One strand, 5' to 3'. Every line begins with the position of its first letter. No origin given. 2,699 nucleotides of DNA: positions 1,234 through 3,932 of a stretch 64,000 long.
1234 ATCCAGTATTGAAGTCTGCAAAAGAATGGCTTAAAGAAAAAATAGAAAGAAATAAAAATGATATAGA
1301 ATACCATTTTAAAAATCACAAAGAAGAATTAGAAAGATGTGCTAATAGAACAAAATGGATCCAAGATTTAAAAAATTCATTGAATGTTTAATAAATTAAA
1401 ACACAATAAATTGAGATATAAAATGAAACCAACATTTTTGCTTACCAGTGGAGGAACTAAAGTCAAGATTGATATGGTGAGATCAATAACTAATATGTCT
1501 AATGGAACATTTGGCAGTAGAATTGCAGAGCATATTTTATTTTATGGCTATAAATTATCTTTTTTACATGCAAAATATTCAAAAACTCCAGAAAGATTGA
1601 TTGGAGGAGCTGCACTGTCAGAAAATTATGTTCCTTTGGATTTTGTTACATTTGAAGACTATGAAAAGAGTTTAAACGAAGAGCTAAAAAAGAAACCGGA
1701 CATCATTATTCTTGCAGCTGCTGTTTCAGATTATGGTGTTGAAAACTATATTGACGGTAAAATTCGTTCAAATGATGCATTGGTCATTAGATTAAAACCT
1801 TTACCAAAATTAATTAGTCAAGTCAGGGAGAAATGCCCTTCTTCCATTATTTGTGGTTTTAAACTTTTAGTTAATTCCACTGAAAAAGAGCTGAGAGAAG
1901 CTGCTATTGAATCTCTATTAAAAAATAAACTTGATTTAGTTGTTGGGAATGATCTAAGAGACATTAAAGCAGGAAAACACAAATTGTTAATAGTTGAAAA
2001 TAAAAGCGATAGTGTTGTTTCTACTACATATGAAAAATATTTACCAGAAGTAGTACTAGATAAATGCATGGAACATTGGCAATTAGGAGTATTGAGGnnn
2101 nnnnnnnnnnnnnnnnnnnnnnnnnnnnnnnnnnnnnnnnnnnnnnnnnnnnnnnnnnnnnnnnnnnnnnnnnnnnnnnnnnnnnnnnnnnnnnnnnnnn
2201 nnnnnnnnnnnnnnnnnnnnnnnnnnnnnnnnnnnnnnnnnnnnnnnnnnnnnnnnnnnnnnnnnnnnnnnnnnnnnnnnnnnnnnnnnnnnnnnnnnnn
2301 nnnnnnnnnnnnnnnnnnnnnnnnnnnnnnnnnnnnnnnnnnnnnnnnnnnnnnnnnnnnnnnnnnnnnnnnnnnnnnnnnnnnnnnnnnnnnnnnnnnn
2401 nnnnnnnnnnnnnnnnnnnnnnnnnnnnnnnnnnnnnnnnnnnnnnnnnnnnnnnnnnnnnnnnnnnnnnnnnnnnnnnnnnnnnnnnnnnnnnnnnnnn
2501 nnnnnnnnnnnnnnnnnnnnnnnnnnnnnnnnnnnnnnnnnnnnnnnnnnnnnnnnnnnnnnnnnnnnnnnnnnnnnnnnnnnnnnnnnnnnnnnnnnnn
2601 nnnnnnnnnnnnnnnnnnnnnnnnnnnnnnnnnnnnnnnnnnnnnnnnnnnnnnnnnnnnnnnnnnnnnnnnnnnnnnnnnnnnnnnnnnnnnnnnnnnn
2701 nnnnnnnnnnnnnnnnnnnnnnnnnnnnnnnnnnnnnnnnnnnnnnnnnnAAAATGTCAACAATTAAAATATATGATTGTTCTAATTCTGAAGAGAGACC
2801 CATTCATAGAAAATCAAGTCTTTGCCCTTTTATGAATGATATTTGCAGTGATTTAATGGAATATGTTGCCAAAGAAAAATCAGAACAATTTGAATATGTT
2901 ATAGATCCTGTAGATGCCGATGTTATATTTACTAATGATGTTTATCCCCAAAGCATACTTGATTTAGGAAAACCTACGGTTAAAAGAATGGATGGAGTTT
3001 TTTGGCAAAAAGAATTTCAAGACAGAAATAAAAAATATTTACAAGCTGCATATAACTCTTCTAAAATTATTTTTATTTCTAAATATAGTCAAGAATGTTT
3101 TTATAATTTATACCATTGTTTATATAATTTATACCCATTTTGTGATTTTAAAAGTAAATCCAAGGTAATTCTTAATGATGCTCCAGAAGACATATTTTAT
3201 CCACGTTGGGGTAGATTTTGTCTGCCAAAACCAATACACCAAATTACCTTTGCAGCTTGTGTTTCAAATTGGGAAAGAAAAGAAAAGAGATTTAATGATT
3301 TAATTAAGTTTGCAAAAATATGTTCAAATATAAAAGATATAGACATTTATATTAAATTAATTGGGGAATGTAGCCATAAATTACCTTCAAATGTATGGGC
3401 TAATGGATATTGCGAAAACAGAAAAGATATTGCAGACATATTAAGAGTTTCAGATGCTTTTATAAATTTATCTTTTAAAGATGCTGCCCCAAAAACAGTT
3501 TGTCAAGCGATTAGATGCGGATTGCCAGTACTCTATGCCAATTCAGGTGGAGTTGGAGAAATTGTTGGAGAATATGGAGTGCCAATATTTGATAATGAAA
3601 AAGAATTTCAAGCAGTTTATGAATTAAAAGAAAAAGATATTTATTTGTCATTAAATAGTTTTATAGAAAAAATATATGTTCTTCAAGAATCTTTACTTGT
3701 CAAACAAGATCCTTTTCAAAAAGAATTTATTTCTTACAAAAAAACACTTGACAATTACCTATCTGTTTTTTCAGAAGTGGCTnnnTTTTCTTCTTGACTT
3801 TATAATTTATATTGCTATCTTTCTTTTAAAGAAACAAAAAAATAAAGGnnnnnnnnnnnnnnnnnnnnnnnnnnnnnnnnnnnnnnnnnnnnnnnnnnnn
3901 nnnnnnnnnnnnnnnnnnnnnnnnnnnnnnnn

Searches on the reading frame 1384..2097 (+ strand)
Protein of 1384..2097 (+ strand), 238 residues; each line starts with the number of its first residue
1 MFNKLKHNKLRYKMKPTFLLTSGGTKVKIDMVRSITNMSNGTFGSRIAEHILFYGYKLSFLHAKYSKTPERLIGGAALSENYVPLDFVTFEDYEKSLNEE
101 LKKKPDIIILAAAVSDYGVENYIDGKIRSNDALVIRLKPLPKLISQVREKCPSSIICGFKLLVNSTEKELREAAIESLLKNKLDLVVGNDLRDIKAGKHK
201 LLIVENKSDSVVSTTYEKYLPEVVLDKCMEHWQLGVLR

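Call 37: search_protein_families(library=phrogs, proteins=[window:1384-2097:+], max_evalue=0.001)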
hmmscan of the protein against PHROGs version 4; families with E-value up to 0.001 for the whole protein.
window:1384-2097:+ (238 aa): 1 family
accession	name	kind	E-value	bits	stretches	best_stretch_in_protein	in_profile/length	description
phrog_35624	-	unknown function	2.4e-09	38.2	1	105-193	79-169/210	-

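Call 70: search_protein_families(library=pfam, proteins=[window:1384-2097:+], max_evalue=0.01)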
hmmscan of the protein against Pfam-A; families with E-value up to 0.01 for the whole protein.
window:1384-2097:+ (238 aa): 1 family
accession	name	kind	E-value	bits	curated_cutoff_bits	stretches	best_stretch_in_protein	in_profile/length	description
PF04127.22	DFP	-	9.6e-30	104.2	22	1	18-195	6-173/186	DNA/pantothenate metabolism flavoprotein C-terminal domain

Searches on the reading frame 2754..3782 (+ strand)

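Call 21: search_protein_families(library=phrogs, proteins=[window:2754-3782:+], max_evalue=0.001)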
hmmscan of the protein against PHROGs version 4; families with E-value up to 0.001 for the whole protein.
window:2754-3782:+ (343 aa): 0 families

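Call 70: search_protein_families(library=pfam, proteins=[window:2754-3782:+], max_evalue=0.01)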
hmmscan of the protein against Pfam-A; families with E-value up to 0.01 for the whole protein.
window:2754-3782:+ (343 aa): 3 families
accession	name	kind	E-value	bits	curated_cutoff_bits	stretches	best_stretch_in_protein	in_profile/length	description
PF00534.26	Glycos_transf_1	-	4.2e-07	30.1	26.4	1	176-274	26-134/172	Glycosyl transferases group 1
PF13692.12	Glyco_trans_1_4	-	3.3e-06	27.8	27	1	169-280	6-128/142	Glycosyl transferases group 1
PF20706.3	GT4-conflict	-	0.00038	20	26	1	203-288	252-333/385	Family 4 Glycosyltransferase in conflict systems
